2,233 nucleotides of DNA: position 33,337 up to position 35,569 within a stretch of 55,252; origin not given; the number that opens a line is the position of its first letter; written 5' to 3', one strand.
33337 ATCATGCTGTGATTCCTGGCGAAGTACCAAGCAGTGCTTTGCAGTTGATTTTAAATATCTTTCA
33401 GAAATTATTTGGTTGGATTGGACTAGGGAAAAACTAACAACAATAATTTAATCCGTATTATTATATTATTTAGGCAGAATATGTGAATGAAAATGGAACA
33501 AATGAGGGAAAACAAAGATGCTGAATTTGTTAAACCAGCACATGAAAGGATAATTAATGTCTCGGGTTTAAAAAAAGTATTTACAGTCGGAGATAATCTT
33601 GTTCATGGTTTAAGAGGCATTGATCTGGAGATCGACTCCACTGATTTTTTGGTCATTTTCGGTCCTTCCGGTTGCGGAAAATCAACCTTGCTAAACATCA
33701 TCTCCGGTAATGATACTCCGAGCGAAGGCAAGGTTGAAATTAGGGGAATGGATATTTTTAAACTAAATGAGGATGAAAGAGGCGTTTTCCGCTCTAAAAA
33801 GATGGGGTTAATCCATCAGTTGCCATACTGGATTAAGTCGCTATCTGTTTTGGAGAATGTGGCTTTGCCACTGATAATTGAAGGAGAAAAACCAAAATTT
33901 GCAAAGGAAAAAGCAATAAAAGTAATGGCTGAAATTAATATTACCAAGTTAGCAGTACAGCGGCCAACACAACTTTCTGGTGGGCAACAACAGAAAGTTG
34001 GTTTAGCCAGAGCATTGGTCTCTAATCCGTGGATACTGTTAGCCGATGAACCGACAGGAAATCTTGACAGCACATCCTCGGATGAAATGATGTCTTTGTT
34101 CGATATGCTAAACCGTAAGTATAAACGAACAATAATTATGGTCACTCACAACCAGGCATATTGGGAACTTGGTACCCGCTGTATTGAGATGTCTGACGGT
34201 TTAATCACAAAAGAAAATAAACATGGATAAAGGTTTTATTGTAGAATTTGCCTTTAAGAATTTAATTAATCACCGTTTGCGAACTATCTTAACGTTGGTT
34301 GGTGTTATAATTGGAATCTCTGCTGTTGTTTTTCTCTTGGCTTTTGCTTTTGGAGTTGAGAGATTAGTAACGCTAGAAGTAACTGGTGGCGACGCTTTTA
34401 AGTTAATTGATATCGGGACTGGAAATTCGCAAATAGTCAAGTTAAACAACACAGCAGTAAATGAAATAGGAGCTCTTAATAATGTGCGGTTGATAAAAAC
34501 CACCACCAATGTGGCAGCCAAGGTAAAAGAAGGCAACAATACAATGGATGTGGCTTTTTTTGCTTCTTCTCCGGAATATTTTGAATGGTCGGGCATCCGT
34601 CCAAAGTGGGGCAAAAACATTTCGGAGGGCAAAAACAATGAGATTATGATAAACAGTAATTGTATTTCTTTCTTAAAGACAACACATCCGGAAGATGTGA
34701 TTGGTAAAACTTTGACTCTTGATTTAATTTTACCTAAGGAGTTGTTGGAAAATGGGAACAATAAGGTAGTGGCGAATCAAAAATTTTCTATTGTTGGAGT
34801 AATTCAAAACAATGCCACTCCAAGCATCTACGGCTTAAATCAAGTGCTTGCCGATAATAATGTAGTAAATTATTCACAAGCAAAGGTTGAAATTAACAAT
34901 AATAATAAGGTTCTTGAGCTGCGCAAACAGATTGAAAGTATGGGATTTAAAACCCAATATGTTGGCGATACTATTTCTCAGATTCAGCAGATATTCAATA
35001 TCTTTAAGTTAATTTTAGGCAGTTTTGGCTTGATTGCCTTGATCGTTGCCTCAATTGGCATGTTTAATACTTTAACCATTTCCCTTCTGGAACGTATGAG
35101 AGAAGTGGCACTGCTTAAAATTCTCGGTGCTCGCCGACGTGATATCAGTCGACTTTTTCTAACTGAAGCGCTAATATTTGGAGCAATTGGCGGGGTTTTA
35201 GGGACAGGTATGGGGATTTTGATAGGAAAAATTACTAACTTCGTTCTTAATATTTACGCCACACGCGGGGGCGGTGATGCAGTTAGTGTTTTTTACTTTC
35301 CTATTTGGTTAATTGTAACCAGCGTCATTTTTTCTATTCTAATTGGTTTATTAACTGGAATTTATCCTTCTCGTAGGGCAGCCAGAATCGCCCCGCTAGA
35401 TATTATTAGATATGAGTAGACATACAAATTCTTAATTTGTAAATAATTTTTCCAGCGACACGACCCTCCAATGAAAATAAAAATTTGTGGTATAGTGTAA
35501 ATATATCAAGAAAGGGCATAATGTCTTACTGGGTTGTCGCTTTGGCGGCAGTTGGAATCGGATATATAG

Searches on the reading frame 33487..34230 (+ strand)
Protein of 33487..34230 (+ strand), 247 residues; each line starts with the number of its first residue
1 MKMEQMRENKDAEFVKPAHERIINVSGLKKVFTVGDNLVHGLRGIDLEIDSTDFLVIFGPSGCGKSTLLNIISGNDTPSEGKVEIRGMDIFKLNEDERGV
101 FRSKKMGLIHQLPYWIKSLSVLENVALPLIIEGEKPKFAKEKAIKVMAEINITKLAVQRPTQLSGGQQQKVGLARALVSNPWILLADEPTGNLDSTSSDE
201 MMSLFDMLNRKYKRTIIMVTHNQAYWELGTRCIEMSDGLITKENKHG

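Call 38: search_protein_families(library=pfam, proteins=[window:33487-34230:+], max_evalue=0.0001)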
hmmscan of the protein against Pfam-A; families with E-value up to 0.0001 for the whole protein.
window:33487-34230:+ (247 aa): 3 families
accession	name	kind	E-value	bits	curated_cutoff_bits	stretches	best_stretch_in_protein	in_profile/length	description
PF00005.33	ABC_tran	-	8.3e-31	107.9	25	1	42-190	1-136/137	ABC transporter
PF13304.12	AAA_21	-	9.8e-06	26.3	27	0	54-73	1-20/304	AAA domain, putative AbiEii toxin, Type IV TA system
PF03193.22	RsgA_GTPase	-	9.3e-05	22.7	30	0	30-81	85-135/174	RsgA GTPase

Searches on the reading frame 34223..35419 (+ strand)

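Call 38: search_protein_families(library=pfam, proteins=[window:34223-35419:+], max_evalue=0.0001)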
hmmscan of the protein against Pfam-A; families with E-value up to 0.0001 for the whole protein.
window:34223-35419:+ (398 aa): 2 families
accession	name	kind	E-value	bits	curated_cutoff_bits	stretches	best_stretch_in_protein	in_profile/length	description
PF02687.27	FtsX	-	1.5e-21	77.1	25.5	1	267-391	2-120/120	FtsX-like permease C-terminal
PF12704.14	MacB_PCD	-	1.5e-12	48.7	27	1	21-215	1-176/207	MacB-like periplasmic core domain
